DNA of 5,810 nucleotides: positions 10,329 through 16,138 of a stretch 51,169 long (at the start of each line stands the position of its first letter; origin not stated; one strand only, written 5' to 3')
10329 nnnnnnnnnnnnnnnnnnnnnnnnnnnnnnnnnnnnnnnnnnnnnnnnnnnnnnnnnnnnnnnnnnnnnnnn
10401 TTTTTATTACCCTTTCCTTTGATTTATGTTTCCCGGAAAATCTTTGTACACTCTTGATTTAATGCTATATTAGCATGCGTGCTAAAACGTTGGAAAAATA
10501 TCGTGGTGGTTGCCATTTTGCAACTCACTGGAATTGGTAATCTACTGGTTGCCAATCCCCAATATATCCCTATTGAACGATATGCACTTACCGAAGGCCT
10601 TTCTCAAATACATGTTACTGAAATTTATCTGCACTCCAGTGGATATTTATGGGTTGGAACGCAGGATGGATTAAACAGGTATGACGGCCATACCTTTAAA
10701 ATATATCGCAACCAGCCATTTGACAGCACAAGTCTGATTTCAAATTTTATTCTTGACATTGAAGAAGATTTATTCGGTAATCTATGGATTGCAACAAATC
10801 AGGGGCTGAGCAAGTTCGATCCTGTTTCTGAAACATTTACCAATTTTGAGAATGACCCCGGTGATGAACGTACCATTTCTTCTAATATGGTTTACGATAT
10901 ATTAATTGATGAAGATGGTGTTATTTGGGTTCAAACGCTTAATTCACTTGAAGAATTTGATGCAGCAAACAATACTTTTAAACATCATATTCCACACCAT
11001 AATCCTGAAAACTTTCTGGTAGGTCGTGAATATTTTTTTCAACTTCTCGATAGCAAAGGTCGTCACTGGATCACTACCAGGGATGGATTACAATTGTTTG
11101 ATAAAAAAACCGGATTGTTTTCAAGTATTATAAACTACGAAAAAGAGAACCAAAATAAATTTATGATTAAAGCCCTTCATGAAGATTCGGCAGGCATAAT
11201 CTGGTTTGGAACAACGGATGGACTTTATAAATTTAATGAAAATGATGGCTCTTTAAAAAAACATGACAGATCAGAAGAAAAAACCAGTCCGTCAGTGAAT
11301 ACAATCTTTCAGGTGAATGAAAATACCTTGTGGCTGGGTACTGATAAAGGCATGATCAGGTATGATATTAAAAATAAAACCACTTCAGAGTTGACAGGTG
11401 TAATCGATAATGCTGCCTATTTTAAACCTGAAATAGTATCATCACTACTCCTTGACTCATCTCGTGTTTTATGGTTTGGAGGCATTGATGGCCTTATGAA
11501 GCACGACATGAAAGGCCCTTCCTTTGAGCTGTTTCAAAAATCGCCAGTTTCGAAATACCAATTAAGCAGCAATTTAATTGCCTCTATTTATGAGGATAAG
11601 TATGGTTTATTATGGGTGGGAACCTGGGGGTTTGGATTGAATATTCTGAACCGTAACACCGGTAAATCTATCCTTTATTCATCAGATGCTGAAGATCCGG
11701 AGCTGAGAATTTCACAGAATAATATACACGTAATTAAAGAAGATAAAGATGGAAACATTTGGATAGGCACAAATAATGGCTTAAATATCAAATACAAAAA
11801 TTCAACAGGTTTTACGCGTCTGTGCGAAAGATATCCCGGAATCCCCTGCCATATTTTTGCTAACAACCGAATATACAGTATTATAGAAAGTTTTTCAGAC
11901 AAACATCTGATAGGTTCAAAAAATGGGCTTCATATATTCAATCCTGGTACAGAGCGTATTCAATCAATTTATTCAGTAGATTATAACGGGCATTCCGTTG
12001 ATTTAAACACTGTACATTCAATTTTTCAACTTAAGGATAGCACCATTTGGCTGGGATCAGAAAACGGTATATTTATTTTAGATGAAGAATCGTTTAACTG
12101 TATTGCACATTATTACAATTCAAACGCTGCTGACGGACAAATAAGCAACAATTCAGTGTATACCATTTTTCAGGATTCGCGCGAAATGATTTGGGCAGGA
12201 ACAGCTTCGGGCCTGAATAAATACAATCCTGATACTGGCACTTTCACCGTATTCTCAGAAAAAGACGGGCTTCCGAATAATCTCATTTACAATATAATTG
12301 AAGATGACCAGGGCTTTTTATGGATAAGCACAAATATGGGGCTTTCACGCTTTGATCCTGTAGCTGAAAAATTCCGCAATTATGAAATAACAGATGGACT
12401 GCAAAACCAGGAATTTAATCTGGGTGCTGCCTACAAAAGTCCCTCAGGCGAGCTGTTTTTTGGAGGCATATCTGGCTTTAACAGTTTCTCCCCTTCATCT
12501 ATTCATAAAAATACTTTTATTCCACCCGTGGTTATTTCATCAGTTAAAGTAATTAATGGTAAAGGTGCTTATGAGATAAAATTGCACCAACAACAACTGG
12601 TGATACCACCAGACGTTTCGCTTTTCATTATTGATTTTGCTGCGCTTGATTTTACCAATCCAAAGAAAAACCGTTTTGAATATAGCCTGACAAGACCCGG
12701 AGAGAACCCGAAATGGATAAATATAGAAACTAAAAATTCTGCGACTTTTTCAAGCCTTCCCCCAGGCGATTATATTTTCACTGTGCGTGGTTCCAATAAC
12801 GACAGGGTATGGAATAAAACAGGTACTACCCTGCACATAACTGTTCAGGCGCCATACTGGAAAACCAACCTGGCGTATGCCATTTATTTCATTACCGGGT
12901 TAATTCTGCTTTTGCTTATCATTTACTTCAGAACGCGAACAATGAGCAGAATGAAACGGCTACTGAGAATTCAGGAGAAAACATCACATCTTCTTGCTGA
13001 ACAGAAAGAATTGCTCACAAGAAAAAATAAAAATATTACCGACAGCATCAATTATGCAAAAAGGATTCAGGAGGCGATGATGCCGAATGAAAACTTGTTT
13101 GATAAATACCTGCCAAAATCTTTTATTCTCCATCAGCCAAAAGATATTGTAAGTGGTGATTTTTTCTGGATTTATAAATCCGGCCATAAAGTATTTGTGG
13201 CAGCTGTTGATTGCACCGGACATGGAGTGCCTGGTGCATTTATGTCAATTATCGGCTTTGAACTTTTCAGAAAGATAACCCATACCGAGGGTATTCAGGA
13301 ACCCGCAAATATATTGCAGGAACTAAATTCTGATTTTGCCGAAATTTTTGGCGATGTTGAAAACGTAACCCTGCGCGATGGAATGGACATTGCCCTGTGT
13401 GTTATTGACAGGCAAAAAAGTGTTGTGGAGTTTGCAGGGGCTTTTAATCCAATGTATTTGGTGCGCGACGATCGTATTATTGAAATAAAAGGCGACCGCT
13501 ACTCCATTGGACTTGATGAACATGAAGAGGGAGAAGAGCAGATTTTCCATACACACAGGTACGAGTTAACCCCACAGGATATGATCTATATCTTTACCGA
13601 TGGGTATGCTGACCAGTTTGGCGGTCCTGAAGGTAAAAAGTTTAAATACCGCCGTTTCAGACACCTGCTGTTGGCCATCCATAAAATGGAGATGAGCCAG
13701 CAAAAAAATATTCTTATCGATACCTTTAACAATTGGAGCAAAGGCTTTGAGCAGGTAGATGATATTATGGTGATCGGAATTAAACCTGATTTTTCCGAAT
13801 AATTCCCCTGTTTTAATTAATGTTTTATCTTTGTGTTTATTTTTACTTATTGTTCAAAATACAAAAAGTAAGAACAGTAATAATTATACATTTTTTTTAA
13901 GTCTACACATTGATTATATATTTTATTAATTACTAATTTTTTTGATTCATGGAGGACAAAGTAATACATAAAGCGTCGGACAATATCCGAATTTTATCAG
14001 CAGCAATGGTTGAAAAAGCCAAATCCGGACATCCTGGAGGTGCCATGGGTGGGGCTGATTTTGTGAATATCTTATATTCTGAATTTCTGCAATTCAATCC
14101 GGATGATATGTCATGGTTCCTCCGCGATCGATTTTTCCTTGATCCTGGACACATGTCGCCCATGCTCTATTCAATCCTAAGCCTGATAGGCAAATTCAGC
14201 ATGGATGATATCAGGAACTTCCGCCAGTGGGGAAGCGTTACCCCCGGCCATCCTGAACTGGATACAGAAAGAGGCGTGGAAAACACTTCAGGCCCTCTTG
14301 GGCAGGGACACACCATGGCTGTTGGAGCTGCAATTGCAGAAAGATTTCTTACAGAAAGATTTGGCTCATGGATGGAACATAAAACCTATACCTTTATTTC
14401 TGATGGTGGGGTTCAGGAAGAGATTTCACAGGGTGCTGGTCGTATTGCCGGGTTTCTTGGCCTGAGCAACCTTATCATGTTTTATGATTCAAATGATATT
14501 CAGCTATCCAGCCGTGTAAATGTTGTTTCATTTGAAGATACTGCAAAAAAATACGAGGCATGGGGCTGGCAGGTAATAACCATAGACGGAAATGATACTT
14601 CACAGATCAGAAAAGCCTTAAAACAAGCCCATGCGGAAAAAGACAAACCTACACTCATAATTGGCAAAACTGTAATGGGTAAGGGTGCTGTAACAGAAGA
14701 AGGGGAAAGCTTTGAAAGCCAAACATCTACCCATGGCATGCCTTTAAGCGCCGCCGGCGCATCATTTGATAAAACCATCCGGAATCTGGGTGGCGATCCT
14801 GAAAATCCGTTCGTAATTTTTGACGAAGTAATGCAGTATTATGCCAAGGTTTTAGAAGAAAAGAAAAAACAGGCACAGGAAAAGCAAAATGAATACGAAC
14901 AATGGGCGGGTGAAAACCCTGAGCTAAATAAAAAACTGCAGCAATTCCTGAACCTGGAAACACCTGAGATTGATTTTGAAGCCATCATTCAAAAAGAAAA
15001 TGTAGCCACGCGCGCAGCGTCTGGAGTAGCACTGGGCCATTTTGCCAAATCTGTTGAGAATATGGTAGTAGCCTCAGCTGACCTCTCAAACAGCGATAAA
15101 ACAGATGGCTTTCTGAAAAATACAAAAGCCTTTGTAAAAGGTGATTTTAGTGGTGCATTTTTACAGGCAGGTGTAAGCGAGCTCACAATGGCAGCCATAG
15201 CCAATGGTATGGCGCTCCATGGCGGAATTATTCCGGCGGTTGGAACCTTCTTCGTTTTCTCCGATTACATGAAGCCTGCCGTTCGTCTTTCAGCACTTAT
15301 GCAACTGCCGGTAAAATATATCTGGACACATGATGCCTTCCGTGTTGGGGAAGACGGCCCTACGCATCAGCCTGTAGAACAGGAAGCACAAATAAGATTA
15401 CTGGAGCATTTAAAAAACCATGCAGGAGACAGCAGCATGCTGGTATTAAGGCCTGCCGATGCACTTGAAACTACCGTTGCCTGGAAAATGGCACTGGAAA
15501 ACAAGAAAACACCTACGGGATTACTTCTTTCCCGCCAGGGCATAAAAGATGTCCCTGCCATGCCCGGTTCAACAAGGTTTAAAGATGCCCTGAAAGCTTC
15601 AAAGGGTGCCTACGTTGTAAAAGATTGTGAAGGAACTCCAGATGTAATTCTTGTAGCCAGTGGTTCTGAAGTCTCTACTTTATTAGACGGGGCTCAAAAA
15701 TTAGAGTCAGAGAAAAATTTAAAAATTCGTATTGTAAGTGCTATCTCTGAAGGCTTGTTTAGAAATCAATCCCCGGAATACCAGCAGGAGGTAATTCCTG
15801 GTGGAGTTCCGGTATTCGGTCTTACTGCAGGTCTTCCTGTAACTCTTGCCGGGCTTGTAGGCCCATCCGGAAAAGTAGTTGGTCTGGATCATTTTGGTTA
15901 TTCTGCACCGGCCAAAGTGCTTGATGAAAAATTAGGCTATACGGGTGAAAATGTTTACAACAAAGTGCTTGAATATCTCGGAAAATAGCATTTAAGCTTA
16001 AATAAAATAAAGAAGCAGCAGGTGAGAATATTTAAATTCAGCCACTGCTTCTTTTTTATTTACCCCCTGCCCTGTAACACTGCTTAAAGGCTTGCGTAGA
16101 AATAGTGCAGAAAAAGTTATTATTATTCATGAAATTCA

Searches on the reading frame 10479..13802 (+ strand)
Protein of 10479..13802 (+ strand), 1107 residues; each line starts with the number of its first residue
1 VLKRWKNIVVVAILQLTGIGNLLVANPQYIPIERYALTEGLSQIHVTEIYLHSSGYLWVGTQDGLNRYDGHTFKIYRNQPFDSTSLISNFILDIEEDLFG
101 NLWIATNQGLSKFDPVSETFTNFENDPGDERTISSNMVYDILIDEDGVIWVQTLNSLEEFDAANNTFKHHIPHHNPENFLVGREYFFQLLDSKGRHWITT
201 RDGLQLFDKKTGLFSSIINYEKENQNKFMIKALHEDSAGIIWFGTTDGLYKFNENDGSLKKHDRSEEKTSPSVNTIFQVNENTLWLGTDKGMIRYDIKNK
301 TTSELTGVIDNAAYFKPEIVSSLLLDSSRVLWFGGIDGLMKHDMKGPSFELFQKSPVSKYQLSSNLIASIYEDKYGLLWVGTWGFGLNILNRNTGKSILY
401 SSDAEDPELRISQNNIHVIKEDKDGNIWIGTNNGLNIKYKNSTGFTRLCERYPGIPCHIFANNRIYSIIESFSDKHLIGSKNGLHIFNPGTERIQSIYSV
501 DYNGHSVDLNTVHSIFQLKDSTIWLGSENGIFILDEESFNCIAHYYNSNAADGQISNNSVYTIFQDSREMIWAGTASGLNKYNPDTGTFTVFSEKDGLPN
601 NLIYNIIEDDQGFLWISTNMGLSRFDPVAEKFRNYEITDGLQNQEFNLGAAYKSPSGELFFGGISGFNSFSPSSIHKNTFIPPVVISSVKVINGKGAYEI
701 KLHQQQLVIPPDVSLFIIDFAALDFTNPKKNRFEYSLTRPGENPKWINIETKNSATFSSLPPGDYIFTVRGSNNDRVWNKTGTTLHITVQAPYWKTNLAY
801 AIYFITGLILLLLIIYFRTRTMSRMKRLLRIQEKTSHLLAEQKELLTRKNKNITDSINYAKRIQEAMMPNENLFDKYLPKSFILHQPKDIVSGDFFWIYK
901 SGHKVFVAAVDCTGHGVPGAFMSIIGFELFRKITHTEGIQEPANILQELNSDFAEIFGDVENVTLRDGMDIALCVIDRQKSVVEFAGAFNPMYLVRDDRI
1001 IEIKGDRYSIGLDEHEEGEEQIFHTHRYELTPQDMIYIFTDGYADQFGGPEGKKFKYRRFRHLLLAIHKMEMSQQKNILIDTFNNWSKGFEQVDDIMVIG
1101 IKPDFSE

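Call 15: search_protein_families(library=pfam, proteins=[window:10479-13802:+], max_evalue=0.0001)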
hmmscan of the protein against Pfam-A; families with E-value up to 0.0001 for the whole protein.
window:10479-13802:+ (1107 aa): 5 families
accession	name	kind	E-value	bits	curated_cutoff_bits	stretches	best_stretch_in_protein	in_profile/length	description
PF07494.17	Reg_prop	-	5.5e-45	146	20.4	1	412-433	3-24/24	Two component regulator propeller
PF07228.17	SpoIIE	-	4.7e-20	72.8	25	1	902-1102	2-190/192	Stage II sporulation protein E (SpoIIE)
PF07495.19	Y_Y_Y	-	5.8e-12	45.8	26.6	1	724-790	1-65/65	Y_Y_Y domain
PF08450.18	SGL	-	3.5e-07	30.5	26.3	0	192-269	50-126/246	SMP-30/Gluconolactonase/LRE-like region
PF23748.1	Beta-prop_LRRK2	-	7.7e-06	25.6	26.9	0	258-293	261-296/359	LRRK2 beta propeller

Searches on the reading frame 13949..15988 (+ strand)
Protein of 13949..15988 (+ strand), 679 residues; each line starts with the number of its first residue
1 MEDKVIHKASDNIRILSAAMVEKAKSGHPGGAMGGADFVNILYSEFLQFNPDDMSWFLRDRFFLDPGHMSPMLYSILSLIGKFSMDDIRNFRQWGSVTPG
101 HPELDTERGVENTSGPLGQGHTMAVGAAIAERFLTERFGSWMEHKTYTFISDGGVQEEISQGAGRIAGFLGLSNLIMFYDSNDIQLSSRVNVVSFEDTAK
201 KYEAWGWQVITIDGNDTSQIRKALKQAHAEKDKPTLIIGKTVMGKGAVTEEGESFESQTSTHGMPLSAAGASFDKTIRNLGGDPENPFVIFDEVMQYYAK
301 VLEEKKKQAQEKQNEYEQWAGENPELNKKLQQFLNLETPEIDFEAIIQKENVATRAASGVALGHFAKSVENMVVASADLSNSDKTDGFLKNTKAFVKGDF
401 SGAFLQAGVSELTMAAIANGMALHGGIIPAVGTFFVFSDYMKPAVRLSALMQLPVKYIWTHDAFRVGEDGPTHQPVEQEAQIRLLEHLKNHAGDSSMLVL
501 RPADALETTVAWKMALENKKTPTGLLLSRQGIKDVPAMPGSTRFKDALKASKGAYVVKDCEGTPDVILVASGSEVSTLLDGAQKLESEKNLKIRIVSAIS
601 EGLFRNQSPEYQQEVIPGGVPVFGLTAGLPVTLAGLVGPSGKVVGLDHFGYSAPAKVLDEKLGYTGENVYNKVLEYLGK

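Call 15: search_protein_families(library=pfam, proteins=[window:13949-15988:+], max_evalue=0.0001)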
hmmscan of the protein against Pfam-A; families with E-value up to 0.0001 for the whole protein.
window:13949-15988:+ (679 aa): 4 families
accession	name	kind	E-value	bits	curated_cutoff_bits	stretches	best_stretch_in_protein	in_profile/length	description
PF00456.26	Transketolase_N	-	2.7e-93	313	22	1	8-339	4-334/334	Transketolase, thiamine diphosphate binding domain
PF02779.29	Transket_pyr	-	1.2e-40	139.4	27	1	351-530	2-170/174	Transketolase, pyrimidine binding domain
PF22613.1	Transketolase_C_1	-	1.2e-29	103.2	27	1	553-665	1-113/113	Transketolase-like TK C-terminal domain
PF02780.25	Transketolase_C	-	2.6e-05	24.6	25.9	1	555-669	2-124/124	Transketolase, C-terminal domain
